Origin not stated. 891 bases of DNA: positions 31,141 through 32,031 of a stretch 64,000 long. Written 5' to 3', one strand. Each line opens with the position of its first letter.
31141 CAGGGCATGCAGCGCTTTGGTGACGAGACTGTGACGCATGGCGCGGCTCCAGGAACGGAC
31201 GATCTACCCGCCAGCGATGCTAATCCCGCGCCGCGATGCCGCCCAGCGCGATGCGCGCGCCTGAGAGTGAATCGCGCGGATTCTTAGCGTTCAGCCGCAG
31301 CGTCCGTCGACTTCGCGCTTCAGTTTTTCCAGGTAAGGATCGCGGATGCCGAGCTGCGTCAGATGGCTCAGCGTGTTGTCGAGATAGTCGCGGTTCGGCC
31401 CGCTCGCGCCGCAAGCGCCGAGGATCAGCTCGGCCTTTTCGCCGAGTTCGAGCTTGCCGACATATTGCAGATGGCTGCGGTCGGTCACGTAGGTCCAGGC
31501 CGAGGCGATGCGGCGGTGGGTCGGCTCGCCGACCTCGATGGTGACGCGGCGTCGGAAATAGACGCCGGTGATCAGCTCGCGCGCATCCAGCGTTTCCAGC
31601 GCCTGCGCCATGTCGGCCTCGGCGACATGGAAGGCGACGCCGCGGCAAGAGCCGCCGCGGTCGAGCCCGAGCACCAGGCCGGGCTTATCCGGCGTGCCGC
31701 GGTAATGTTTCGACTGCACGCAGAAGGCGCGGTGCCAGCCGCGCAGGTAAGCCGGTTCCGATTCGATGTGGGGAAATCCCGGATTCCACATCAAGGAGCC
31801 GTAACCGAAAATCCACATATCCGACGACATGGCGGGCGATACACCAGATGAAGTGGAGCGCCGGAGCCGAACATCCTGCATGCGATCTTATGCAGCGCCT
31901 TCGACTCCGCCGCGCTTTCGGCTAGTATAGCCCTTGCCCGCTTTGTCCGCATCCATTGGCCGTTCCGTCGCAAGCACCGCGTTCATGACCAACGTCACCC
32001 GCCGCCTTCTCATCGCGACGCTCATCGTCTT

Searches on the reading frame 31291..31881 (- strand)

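Call 5: search_protein_families(library=ncbifam, proteins=[window:31291-31881:-])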
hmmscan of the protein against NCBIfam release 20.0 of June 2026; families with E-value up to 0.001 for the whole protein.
window:31291-31881:- (196 aa): 0 families

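Call 46: search_protein_families(library=pfam, proteins=[window:31291-31881:-])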
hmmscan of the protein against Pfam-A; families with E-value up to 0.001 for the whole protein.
window:31291-31881:- (196 aa): 2 families
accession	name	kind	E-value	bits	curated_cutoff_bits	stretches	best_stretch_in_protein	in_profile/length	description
PF04752.17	ChaC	-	2.3e-45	155.2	21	1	22-192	1-174/176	ChaC-like protein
PF06094.17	GGACT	-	2.1e-08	35.2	22.8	1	24-135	1-104/120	Gamma-glutamyl cyclotransferase, AIG2-like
